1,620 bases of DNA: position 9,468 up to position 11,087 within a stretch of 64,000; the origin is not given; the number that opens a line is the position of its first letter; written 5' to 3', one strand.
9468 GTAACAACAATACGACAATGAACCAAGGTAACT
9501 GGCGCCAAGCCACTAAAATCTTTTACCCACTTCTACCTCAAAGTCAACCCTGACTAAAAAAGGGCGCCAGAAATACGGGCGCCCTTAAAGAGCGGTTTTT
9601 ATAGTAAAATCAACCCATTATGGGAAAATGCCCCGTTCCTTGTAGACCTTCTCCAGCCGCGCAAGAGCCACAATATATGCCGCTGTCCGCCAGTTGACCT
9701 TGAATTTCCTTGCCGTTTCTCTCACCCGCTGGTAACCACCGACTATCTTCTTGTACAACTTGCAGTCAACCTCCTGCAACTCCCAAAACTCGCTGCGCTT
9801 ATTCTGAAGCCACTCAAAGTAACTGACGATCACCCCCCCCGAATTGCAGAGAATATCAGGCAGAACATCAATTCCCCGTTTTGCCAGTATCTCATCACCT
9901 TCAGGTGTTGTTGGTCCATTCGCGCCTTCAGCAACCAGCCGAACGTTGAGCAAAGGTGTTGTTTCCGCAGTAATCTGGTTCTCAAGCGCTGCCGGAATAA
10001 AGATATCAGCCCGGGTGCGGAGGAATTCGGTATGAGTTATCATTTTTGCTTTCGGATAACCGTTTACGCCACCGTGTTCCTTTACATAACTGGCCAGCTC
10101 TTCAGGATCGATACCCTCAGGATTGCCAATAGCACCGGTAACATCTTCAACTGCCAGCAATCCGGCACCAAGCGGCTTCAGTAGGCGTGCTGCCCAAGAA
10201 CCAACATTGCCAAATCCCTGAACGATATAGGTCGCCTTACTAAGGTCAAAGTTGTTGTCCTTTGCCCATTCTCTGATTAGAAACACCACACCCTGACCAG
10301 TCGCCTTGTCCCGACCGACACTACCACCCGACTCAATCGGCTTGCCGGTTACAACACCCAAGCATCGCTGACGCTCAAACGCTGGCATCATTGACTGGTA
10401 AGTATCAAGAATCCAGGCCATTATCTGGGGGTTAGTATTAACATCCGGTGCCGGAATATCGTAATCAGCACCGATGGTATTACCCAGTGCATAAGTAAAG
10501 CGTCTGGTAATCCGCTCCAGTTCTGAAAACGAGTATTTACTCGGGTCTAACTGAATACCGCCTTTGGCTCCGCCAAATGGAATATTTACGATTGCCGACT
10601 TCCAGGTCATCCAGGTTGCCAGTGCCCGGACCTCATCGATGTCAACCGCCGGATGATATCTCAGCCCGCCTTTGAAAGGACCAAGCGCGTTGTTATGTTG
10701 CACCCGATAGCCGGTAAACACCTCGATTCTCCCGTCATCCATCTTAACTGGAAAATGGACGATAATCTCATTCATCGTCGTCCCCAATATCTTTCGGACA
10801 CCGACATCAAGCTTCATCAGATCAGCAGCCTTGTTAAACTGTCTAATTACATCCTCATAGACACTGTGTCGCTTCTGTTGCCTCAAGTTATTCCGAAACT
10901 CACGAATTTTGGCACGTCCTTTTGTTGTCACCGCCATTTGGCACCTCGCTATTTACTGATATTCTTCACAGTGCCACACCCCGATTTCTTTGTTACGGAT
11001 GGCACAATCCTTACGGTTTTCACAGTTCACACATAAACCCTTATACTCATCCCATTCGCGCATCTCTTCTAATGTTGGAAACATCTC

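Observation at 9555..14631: Self-contained sigma54 circuit: cytoplasmic GAF-type histidine kinase + NtrC-type activator beside a perfect -24/-12 promoter that precedes a Cys-rich mini-protein and glutamate dehydrogenase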

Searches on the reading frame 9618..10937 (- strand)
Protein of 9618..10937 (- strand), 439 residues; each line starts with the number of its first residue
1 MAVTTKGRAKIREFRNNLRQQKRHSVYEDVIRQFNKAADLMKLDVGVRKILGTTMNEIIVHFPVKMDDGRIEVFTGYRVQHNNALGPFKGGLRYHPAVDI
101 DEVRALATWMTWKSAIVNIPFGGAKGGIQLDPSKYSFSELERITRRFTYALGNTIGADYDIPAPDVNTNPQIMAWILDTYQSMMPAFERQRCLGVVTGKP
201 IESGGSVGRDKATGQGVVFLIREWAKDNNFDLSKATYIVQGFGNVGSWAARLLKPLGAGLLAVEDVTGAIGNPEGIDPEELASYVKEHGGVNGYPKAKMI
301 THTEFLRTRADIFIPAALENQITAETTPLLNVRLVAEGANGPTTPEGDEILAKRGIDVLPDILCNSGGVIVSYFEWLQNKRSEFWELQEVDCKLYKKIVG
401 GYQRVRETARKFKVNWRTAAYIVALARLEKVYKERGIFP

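Call 3: search_protein_families(library=pfam, proteins=[window:9618-10937:-], max_evalue=0.01)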
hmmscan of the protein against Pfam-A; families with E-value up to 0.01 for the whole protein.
window:9618-10937:- (439 aa): 2 families
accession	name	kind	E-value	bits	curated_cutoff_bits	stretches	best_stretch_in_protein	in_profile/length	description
PF00208.27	ELFV_dehydrog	-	1.5e-70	238.1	23.4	1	204-436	1-241/241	Glutamate/Leucine/Phenylalanine/Valine dehydrogenase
PF02812.23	ELFV_dehydrog_N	-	6.8e-57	191.2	25.3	1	57-181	4-128/129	Glu/Leu/Phe/Val dehydrogenase, dimerisation domain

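Call 14: search_protein_families(library=ncbifam, proteins=[window:9618-10937:-], max_evalue=0.01)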
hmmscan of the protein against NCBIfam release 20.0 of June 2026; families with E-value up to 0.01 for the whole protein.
window:9618-10937:- (439 aa): 6 families
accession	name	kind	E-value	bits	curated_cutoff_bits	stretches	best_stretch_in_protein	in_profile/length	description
NF040817.1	GdhA_Arch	equivalog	6.6e-145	483.4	750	1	24-438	4-417/419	glutamate dehydrogenase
NF041398.1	GluDhGdhB_Halo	equivalog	1.4e-133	445.8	620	1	25-439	2-410/410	glutamate dehydrogenase GdhB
NF006929.0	PRK09414.1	equivalog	1e-73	248.8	536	1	56-437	59-444/445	NADP-specific glutamate dehydrogenase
NF010634.0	PRK14031.1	equivalog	6.4e-58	196.3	822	1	21-396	22-400/444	NADP-specific glutamate dehydrogenase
NF010633.0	PRK14030.1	subfamily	2.1e-54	185.3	743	1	57-423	54-430/445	glutamate dehydrogenase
NF035922.1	Trp_DH_ScyB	equivalog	2.7e-16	59.5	600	1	80-399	30-314/346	tryptophan dehydrogenase ScyB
